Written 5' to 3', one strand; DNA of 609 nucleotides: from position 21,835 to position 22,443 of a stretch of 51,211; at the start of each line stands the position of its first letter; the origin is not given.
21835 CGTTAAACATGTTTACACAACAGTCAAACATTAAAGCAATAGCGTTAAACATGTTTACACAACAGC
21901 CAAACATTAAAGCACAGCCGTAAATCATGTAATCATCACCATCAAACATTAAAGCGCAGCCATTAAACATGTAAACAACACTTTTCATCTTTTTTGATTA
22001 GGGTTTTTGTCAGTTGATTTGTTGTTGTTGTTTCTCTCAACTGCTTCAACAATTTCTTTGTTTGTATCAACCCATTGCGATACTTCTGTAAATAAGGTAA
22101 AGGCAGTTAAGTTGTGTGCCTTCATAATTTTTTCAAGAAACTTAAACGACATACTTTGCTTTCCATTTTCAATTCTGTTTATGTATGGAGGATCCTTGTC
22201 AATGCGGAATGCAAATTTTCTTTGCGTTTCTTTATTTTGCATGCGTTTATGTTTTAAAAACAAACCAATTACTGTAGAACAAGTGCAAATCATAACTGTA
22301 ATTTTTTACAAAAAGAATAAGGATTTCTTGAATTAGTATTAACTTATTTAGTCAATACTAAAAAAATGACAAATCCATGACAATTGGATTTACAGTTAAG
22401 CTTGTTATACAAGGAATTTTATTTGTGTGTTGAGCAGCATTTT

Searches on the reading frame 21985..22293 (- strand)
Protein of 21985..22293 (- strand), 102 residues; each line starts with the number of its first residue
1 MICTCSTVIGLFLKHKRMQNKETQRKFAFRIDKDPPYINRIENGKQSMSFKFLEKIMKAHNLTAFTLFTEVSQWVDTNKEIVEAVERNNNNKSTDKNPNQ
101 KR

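Call 6: search_protein_families(library=pfam, proteins=[window:21985-22293:-], max_evalue=0.01)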
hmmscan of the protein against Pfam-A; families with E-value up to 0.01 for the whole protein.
window:21985-22293:- (102 aa): 3 families
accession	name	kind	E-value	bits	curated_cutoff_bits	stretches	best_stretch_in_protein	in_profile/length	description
PF01381.28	HTH_3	-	1.8e-08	34.7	23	1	13-63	1-51/55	Helix-turn-helix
PF13560.12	HTH_31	-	0.00013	22.7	27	1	9-63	2-57/64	Helix-turn-helix domain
PF12844.13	HTH_19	-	0.00018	21.8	30.2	1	12-70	3-61/64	Helix-turn-helix domain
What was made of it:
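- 21985..22293 (-): XRE-family helix-turn-helix regulator gene (102 aa). It is the first gene of the module. Pfam HTH_3 E 1.8e-8 (call 6).
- Checked: The XRE gene 21985..22293 (-) matches HTH_3 (E 1.8e-8, call 6).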

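Call 7: search_protein_families(library=ncbifam, proteins=[window:21985-22293:-], max_evalue=0.01)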
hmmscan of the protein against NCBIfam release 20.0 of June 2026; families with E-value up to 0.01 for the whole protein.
window:21985-22293:- (102 aa): 4 families
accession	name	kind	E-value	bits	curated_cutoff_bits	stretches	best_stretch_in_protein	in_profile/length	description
TIGR03070.1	couple_hipB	subfamily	0.00024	21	71.65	1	9-62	3-56/58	type II toxin-antitoxin system Y4mF family antitoxin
NF047948.1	male_kill_WMK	equivalog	0.00073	19.1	300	1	10-90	164-244/300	WO male-killing family protein Wmk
NF038310.1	lysogeny_AimR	equivalog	0.0068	15.5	70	0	16-62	4-50/365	AimR family lysis-lysogeny pheromone receptor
NF041677.1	trans_regClgR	equivalog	0.0087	16.1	170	1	7-92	7-92/113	transcriptional regulator ClgR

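Call 8: list_cluster_members(proteins=[window:21988-22293:-, window:21713-21988:-, window:20908-21660:-, window:20908-21615:-, window:21988-22242:-, window:20908-21669:-])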
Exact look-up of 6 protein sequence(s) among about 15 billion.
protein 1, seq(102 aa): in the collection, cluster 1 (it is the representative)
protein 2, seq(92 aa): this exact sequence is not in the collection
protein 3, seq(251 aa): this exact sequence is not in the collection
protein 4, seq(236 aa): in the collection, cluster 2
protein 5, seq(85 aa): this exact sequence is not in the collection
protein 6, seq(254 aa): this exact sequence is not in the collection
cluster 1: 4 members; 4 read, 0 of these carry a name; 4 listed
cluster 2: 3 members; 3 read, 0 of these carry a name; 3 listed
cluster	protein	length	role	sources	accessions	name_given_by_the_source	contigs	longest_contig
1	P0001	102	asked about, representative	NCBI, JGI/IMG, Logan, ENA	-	-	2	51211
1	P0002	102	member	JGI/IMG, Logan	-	-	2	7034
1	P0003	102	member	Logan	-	-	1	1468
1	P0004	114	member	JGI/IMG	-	-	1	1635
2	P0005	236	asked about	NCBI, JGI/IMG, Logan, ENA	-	-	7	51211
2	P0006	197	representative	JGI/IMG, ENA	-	-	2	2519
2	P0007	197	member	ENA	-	-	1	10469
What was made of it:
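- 21985..22293 (-): The exact protein is present in the public collection (call 8).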

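Call 9: find_encoding_contigs(protein=P0005, flank=4000, max_places=10)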
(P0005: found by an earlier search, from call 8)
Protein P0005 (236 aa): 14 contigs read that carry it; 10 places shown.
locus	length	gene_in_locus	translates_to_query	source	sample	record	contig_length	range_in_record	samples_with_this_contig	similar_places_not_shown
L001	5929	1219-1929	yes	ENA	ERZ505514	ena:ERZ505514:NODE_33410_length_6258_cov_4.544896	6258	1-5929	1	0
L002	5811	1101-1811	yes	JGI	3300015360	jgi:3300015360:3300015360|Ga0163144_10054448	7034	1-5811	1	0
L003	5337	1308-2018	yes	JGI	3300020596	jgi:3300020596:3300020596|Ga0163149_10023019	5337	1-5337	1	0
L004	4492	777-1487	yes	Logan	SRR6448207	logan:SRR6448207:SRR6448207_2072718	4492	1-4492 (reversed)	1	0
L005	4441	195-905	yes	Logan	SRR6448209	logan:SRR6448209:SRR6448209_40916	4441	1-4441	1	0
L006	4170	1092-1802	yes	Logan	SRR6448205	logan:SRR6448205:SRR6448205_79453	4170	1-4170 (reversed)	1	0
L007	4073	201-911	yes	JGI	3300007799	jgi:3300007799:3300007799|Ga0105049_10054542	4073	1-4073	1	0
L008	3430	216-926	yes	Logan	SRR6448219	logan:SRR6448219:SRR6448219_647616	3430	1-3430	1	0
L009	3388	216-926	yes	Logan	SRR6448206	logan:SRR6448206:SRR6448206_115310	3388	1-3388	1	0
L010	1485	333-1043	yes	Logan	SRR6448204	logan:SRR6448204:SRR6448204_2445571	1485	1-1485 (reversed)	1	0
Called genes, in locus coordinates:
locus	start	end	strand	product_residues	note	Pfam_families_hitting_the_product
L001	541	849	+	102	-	PF01381:HTH_3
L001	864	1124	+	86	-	-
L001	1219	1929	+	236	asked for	-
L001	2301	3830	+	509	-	PF00890:FAD_binding_2, PF01266:DAO (weak), PF01494:FAD_binding_3 (weak), PF01593:Amino_oxidase, PF01946:Thi4 (faint), PF03486:HI0933_like (faint), PF12831:FAD_oxidored (weak), PF13450:NAD_binding_8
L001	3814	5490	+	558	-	PF03417:AAT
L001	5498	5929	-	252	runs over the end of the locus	?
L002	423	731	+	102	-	PF01381:HTH_3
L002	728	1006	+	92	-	-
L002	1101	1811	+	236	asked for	-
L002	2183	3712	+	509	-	PF00890:FAD_binding_2, PF01266:DAO (weak), PF01494:FAD_binding_3 (weak), PF01593:Amino_oxidase, PF01946:Thi4 (faint), PF03486:HI0933_like (faint), PF12831:FAD_oxidored (weak), PF13450:NAD_binding_8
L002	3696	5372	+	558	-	PF03417:AAT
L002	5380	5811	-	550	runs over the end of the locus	?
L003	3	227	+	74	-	?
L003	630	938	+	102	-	PF01381:HTH_3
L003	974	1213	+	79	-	-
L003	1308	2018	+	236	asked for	-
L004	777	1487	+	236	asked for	-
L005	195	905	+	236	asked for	-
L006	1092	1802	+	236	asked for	-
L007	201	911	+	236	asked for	-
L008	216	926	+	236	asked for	-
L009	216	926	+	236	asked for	-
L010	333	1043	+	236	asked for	-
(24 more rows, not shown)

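Call 10: find_encoding_contigs(protein=P0002, flank=4000, max_places=10)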
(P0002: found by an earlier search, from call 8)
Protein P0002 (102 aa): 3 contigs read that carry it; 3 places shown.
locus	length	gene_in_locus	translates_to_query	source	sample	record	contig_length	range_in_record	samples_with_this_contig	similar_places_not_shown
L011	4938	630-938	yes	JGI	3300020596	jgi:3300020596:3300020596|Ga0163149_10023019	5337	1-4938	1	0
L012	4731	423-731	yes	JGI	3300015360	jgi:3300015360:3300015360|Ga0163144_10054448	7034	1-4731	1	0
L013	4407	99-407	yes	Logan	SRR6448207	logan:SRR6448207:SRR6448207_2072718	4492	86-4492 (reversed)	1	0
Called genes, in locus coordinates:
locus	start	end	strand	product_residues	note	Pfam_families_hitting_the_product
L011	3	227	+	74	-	?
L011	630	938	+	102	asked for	PF01381:HTH_3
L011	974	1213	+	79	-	-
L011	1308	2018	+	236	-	-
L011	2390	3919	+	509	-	PF00890:FAD_binding_2, PF01266:DAO (weak), PF01494:FAD_binding_3 (weak), PF01593:Amino_oxidase, PF01946:Thi4 (faint), PF03486:HI0933_like (faint), PF12831:FAD_oxidored (weak), PF13450:NAD_binding_8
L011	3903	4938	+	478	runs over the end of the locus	?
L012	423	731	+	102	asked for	PF01381:HTH_3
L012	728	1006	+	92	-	-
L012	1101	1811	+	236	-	-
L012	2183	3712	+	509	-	PF00890:FAD_binding_2, PF01266:DAO (weak), PF01494:FAD_binding_3 (weak), PF01593:Amino_oxidase, PF01946:Thi4 (faint), PF03486:HI0933_like (faint), PF12831:FAD_oxidored (weak), PF13450:NAD_binding_8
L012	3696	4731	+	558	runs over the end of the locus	PF03417:AAT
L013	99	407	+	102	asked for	PF01381:HTH_3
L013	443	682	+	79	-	-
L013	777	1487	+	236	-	-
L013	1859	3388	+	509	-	PF00890:FAD_binding_2, PF01266:DAO (weak), PF01494:FAD_binding_3 (weak), PF01593:Amino_oxidase, PF01946:Thi4 (faint), PF03486:HI0933_like (faint), PF12831:FAD_oxidored (weak), PF13450:NAD_binding_8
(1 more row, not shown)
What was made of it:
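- Gene callers called the ORF in sister contigs (calls 9, 10).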

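Call 13: find_homologous_proteins(query=P0005, max_evalue=0.001)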
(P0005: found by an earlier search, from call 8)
Query P0005 (236 aa): 57 proteins with E <= 0.001 among 2184 candidates.
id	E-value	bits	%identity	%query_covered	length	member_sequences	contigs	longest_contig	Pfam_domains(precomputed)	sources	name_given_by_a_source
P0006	1.4e-124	432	100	83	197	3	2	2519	-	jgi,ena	-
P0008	6.1e-121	420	79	100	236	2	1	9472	-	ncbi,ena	-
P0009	4.4e-117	407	77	100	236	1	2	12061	-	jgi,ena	-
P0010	1.4e-69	252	51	97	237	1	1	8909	-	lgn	-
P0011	4.3e-67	244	48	97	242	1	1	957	-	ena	-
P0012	3.5e-62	228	51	94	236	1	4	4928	-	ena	-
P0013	5.7e-62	227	49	97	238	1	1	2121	-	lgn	-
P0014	1.6e-61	226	49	96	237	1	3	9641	-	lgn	-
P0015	2.7e-61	225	48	97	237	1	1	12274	-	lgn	-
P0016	3.1e-61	225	51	96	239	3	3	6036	-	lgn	-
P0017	5.0e-61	224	51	95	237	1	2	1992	-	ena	-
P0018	6.4e-61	224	49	97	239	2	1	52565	-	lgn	-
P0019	1.6e-60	222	50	97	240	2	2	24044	-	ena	-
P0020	8.0e-60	220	48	97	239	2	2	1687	-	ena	-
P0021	2.5e-59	218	49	92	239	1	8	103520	-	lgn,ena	-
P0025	5.3e-59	217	47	99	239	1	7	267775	-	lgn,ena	-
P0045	1.2e-47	180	42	99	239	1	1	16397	-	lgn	-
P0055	3.2e-35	140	38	97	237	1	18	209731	-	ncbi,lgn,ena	-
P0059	5.8e-30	122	38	95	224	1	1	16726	-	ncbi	ncbi:hypothetical protein [Flavobacterium sp.]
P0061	2.4e-25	107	35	94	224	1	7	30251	PF00041.28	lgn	-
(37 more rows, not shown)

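Call 14: find_encoding_contigs(protein=P0008, flank=4000, max_places=3)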
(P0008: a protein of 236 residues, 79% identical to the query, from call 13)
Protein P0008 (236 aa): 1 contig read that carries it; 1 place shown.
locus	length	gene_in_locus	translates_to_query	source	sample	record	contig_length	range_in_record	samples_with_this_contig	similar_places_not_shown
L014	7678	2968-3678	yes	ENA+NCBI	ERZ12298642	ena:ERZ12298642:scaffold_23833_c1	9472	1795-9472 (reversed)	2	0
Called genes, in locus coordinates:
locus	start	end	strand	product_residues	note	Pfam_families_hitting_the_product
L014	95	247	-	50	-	-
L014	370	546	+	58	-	-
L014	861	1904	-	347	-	PF13495:Phage_int_SAM_4, PF00589:Phage_integrase, PF22823:MrpR_C_cat (weak)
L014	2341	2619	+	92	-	-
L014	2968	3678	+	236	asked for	-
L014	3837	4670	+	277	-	PF18780:HNH_repeat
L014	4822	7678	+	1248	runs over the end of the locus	PF19081:Ig_7 (faint), PF19408:PKD_6, PF18962:Por_Secre_tail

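Call 15: find_encoding_contigs(protein=P0009, flank=4000, max_places=3)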
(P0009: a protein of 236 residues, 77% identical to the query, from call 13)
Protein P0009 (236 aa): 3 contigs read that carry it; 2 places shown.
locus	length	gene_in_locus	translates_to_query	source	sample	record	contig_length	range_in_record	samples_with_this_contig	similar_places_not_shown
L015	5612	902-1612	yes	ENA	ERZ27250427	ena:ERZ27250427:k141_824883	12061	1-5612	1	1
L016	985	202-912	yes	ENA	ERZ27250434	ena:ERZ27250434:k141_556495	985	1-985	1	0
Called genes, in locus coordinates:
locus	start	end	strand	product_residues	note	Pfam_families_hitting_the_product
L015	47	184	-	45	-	-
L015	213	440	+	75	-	PF01381:HTH_3 (weak)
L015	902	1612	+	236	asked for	-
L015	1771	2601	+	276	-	PF18780:HNH_repeat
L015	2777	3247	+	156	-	PF01475:FUR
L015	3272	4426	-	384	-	-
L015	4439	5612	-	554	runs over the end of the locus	PF00595:PDZ, PF13180:PDZ_2, PF17820:PDZ_6, PF03572:Peptidase_S41, PF28547:CHD_PDZ-protease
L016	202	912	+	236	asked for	-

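Call 16: find_encoding_contigs(protein=P0010, flank=4000, max_places=3)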
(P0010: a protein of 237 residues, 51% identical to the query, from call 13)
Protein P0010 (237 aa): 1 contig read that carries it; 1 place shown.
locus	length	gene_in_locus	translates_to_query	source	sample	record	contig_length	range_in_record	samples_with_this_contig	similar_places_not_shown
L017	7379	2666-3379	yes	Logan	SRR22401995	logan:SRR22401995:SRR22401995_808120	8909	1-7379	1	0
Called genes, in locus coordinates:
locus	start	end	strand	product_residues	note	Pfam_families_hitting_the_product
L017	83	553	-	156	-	-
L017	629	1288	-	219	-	PF20385:DUF6680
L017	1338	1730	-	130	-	-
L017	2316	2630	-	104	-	-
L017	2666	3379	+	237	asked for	-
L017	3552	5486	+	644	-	PF14522:Cytochrome_C7 (faint), PF22113:Mtrc-MtrF_II-IV_dom (faint)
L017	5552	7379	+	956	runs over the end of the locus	PF01839:FG-GAP (faint), PF13517:FG-GAP_3, PF07593:UnbV_ASPIC, PF19081:Ig_7, PF18962:Por_Secre_tail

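Call 17: find_encoding_contigs(protein=P0018, flank=4000, max_places=3)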
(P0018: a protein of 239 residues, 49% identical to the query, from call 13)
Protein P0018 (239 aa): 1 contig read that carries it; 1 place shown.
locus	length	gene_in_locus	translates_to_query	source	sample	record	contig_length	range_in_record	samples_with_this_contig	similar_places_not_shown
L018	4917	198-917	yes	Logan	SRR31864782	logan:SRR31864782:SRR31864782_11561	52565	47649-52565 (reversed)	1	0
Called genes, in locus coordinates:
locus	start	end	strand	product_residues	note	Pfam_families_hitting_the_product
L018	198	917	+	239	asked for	-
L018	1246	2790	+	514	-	-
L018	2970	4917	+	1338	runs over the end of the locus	PF21471:Reelin_subrepeat-B (weak), PF02012:BNR (faint), PF07705:CARDB (weak), PF18962:Por_Secre_tail (weak)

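Call 25: find_related_loci(query=A1, collection=genome_contigs, flank=3000)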
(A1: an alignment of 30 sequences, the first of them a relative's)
Query A1 (236 aa) in genome_contigs; peptide patterns used: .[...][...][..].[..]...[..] (x = any residue, [..] = any of these).
16 stretches matched a pattern; 5 encode a relative of the query (tblastn E <= 1e-3); 5 distinct loci.
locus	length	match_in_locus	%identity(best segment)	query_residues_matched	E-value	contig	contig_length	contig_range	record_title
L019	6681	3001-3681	49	8-234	2e-63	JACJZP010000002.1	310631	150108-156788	MAG: Flavobacteriales bacterium isolate HK-STAS-BACT-67 HK-STAS-BACT-67_2, whole genome shotgun sequence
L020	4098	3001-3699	43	1-228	1e-58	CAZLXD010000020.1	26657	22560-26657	MAG TPA_asm: uncultured Chitinophaga sp. isolate binchicken_co16_334 genome assembly, contig: NODE_3062_length_26657_cov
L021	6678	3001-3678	44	7-232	3e-57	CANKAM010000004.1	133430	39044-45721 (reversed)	MAG: Bacteroidetes bacterium isolate RH-26jul17-244 genome assembly, contig: RH-26jul17-C236, whole genome shotgun seque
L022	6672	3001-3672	39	7-227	4e-50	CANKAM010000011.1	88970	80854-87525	MAG: Bacteroidetes bacterium isolate RH-26jul17-244 genome assembly, contig: RH-26jul17-C592, whole genome shotgun seque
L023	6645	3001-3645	32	8-232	1e-32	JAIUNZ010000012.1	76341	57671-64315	MAG: Bacteroidetes bacterium isolate FLAVO1 3300009517-bin.6~Ga0102832_1000402, whole genome shotgun sequence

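Call 26: find_related_loci(query=A1, collection=viral_contigs, flank=3000)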
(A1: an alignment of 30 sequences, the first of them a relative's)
Query A1 (236 aa) in viral_contigs; peptide patterns used: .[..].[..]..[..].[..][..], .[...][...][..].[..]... (x = any residue, [..] = any of these).
17 stretches matched a pattern, but none encodes a relative of the query by tblastn (E <= 1e-3).

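Call 27: find_related_loci(query=A1, collection=metagenome_contigs, flank=3000)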
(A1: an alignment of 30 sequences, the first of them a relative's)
Query A1 (236 aa) in metagenome_contigs; peptide patterns used: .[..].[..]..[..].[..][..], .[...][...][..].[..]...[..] (x = any residue, [..] = any of these).
182 stretches matched a pattern; 24 encode a relative of the query (tblastn E <= 1e-3); 23 distinct loci.
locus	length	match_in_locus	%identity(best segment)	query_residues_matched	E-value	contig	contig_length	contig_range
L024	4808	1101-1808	100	1-236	6e-161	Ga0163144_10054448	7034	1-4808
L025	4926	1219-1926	100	1-236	6e-161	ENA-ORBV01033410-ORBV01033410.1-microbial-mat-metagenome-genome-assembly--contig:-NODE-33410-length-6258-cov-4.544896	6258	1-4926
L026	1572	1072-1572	98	34-200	3e-116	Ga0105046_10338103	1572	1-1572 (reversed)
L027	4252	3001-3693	49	7-232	1e-65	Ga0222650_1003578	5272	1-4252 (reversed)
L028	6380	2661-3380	45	2-236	7e-65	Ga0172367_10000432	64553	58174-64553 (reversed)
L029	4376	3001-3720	45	2-236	7e-65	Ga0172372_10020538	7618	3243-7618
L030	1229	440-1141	47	7-236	1e-68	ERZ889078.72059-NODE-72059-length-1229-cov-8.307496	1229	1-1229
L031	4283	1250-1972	46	1-236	1e-64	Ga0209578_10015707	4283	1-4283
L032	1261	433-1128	46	7-234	8e-66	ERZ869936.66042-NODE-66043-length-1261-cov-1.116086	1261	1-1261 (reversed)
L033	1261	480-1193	45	1-228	9e-66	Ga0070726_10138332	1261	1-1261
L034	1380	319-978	46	11-234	5e-60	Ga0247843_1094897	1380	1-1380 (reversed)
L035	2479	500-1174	43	7-236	8e-58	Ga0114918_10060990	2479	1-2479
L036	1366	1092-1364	99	1-91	5e-60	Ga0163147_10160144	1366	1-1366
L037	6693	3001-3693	49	7-232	1e-65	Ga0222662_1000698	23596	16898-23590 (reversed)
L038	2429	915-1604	36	2-232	3e-43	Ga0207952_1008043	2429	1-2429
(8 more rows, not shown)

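Call 36: search_dna_similar(query=P0005, collection=plasmids, mode=protein, max_evalue=0.001)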
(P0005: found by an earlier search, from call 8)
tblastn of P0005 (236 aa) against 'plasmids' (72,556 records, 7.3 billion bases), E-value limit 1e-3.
No match.

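Call 37: search_dna_similar(query=P0005, collection=phages, mode=protein, max_evalue=0.001)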
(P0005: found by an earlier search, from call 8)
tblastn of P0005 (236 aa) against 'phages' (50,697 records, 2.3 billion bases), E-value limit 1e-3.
No match.
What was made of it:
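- On Iteron-type replication origin: There are no plasmid, phage or viral homologues (calls 26, 36, 37).
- tblastn of the 236-aa protein finds nothing in 72,556 plasmids or 50,697 phages, and nothing in viral contigs (calls 26, 36, 37).
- Tried and rejected: Viral, plasmid and phage searches for the gene family were empty (calls 26, 36, 37).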

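Call 38: predict_structure(alignment_id=A1)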
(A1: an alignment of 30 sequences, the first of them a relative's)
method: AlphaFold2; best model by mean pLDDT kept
length: 236 residues; sequences in the alignment: 30
mean_pLDDT: 87.3   pTM: 0.50
mean pLDDT of the five models: 87.3, 83.9, 83.7, 82.9, 69.9
residues with pLDDT >= 90: 135; 70-90: 77; 50-70: 22; < 50: 2
segments of 3 or more residues with pLDDT < 50: none
pLDDT, mean of each block of 10 residues (from residue 1): 71 88 96 95 97 97 93 96 96 90 94 71 93 86 90 89 79 67 61 88 88 93 90 86
secondary structure, 60 per line:
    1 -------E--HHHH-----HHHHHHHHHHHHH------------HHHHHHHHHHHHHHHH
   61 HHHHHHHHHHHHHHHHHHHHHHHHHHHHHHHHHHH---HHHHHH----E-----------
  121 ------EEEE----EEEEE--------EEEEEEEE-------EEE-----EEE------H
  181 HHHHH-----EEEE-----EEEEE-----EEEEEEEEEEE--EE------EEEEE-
elements in order: H11-14 H20-32 H45-95 H99-104 E127-130 E135-139 E148-155 E163-165 E171-173 H180-185 E191-194 E200-204 E210-220 E231-235

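Call 42: fold_search(model_id=the predicted structure, library=pdb)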
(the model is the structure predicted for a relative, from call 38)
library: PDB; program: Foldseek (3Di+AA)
matches with E <= 10: 1658; with E <= 0.001: 353
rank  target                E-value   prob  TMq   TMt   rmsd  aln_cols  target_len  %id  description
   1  7jgu                  4.0e-06  1.00  0.30  0.73   6.2       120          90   18  Structure of FN3tt mut (released 2021-07-21)
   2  7y8h_B                8.0e-06  1.00  0.28  0.66   7.5       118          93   15  Crystal structure of sDscam FNIII1 domain, isoform alpha7 (released 2023-05-24)
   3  4u3h                  1.1e-05  1.00  0.31  0.66   4.0       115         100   18  Crystal structure of FN3con (released 2015-02-11)
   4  2dlh_MODEL_1_A        1.1e-05  1.00  0.35  0.62   4.3       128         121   15  Solution structure of the second fn3 domain of human receptor-type tyrosine-protein phosphatase delta (released 2006-10-18)
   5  6vwh_B                1.1e-05  1.00  0.33  0.20  12.6       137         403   18  Leg region of the open conformation of the human type 1 insulin-like growth factor receptor ectodomain in complex with (released 2020-05-13)
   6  8oty_B                1.2e-05  1.00  0.30  0.65   3.9       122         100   18  Crystal structure of the titin domain Fn3-90 (released 2023-08-23)
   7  8oty_A                1.3e-05  1.00  0.31  0.66   3.8       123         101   16  Crystal structure of the titin domain Fn3-90 (released 2023-08-23)
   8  5oc7_C                1.4e-05  1.00  0.30  0.69   6.4       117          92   15  Crystal structure of the pleckstrin-homology domain of Bcr-Abl in complex with monobody Mb(Bcr-PH_4). (released 2017-12-27)
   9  7mrs_A                1.8e-05  1.00  0.30  0.25   6.8       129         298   14  Zebrafish CNTN4 APPb complex (released 2022-01-05)
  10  4lsd_B                1.9e-05  1.00  0.32  0.74   2.9       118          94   14  Myokine structure (released 2013-10-16)
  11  5fm4_C                1.9e-05  1.00  0.27  0.56   7.5       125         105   16  Structure of the C-terminally extended domain My4 of human myomesin (space group P21) (released 2016-11-23)
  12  7u23_E                2.1e-05  1.00  0.32  0.12  15.4       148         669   16  Single-chain LCDV-1 viral insulin-like peptide bound to IGF-1R ectodomain, leucine-zippered form (released 2022-11-16)
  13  5e53_B                2.5e-05  1.00  0.31  0.25   6.0       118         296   21  Crystal structure of chicken CNTN1 FN1-FN3 domains (released 2016-08-31)
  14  5e53_A                2.5e-05  1.00  0.28  0.24   6.4       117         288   23  Crystal structure of chicken CNTN1 FN1-FN3 domains (released 2016-08-31)
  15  7tym_A                2.5e-05  1.00  0.35  0.11  23.0       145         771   17  Cryo-EM Structure of insulin receptor-related receptor (IRR) in active-state captured at pH 9. The 3D refinement was a (released 2023-02-15)
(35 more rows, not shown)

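Call 44: fold_search(model_id=the predicted structure, library=viral)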
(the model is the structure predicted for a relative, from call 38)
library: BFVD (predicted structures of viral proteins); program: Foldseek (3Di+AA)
matches with E <= 10: 975; with E <= 0.001: 42
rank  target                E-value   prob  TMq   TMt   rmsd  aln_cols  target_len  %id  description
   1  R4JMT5                2.3e-05  1.00  0.32  0.32   8.7       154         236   14  Fibronectin type-III domain-containing protein [Bacillus phage SIOphi]
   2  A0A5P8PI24            2.7e-05  1.00  0.30  0.27   6.5       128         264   14  Major tail protein [Bacillus phage 049ML001]
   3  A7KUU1                2.9e-05  1.00  0.30  0.13   8.0       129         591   21  (no name in the UniProt tables at hand)
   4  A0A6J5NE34            3.4e-05  1.00  0.30  0.54   8.0       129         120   15  Fibronectin type III [uncultured Caudovirales phage]
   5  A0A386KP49            4.1e-05  1.00  0.33  0.22   5.7       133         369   12  Minor tail protein [Microbacterium phage ValentiniPuff]
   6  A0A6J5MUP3            4.1e-05  1.00  0.33  0.21   5.9       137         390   21  Fibronectin type III [uncultured Caudovirales phage]
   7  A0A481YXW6            4.1e-05  1.00  0.27  0.28   9.7       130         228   18  Fibronectin type-III domain-containing protein [Marseillevirus LCMAC201]
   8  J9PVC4                5.2e-05  1.00  0.29  0.26  17.3       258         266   13  Putative receptor binding protein [Bacillus phage BCD7]
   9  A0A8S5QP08            6.6e-05  1.00  0.27  0.33   9.6       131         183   18  Uncharacterized protein [Caudovirales sp. ctSH72]
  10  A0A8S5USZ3            7.8e-05  1.00  0.29  0.16   6.1       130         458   14  FN3 [Siphoviridae sp. ct4fm14]
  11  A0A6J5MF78            7.8e-05  1.00  0.35  0.34   4.3       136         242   16  Fibronectin type III [uncultured Caudovirales phage]
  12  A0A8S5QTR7            8.3e-05  1.00  0.29  0.17   7.3       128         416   12  receptor protein-tyrosine kinase [Siphoviridae sp. ct5co22]
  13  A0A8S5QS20            9.9e-05  1.00  0.29  0.26  18.6       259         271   13  Tencon, FN3-like domain, alternative scaffold.71A [Myoviridae sp. ctgXL3]
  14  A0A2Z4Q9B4            1.1e-04  1.00  0.30  0.27   6.9       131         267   18  Minor tail protein [Microbacterium phage Zeta1847]
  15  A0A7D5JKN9            1.3e-04  1.00  0.30  0.27   6.0       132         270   18  (no name in the UniProt tables at hand)
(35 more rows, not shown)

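Call 59: search_protein_families(library=pfam, proteins=[L017:2075-2326:+, L019:2070-2393:-, L020:2165-2488:-, L028:1773-2120:-, L022:1567-2298:+, L031:275-625:+, L027:1781-2227:-, L021:1770-2291:+, L019:3890-5143:+, L023:1654-2376:-], max_evalue=0.01)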
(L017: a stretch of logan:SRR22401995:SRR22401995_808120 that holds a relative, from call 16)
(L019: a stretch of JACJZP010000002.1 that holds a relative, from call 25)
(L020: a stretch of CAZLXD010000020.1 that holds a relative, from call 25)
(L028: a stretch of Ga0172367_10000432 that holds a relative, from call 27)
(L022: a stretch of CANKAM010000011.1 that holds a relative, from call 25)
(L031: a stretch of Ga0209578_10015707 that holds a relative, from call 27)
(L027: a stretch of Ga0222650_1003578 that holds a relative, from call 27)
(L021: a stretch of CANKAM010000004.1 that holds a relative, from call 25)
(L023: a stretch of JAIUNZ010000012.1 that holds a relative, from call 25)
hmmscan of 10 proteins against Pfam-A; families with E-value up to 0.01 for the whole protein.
L017:2075-2326:+ (83 aa): 1 family
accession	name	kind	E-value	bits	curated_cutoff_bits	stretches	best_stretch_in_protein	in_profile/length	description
PF13744.12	HTH_37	-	0.0019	18.4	27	1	18-67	30-80/80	Helix-turn-helix domain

L019:2070-2393:- (107 aa): 1 family
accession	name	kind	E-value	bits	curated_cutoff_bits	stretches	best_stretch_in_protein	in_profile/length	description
PF00196.25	GerE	-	0.00034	20.6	23.5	1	26-67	7-48/57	Bacterial regulatory proteins, luxR family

L020:2165-2488:- (107 aa): 2 families
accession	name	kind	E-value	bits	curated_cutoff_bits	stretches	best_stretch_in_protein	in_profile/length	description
PF01381.28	HTH_3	-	1.3e-06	28.8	23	1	16-66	1-51/55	Helix-turn-helix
PF13560.12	HTH_31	-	0.00076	20.2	27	1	17-63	7-54/64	Helix-turn-helix domain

L028:1773-2120:- (115 aa): 3 families
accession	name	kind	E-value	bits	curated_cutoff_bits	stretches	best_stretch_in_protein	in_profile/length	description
PF00196.25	GerE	-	5.9e-10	39.1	23.5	1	27-80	3-56/57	Bacterial regulatory proteins, luxR family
PF08281.18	Sigma70_r4_2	-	2.9e-07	30.5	25.7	1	26-69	10-54/54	Sigma-70, region 4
PF04967.18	HTH_10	-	0.0099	16.1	23.1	0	43-69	25-51/53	HTH DNA binding domain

L022:1567-2298:+ (243 aa): 1 family
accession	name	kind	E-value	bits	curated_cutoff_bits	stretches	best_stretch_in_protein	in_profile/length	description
PF00196.25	GerE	-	3.3e-12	46.3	23.5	1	176-220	2-46/57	Bacterial regulatory proteins, luxR family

L031:275-625:+ (116 aa): 1 family
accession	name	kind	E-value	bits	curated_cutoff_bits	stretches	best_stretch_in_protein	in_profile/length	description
PF04397.21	LytTR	-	1.6e-06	28.7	22.6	1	26-115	9-97/98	LytTr DNA-binding domain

L027:1781-2227:- (148 aa): 0 families

L021:1770-2291:+ (173 aa): 1 family
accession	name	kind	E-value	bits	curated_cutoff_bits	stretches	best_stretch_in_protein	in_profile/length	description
PF04397.21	LytTR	-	7.1e-10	39.4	22.6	1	70-168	4-97/98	LytTr DNA-binding domain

L019:3890-5143:+ (417 aa): 3 families
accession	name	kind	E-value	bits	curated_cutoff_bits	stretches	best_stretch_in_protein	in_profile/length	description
PF00589.27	Phage_integrase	-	3.3e-42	144.6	27.1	1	230-388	5-171/172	Phage integrase family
PF13495.12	Phage_int_SAM_4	-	5.1e-15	56.1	27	1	131-208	4-81/85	Phage integrase, N-terminal SAM-like domain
PF22306.1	PAV1-137_bromodom-like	-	0.0042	17.5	27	1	186-269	28-110/115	PAV1-137, bromodomain-like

L023:1654-2376:- (240 aa): 1 family
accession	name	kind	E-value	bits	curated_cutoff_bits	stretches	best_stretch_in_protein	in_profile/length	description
PF00588.24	SpoU_methylase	-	7.6e-35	120.5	29.7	1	51-189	2-141/142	SpoU rRNA Methylase family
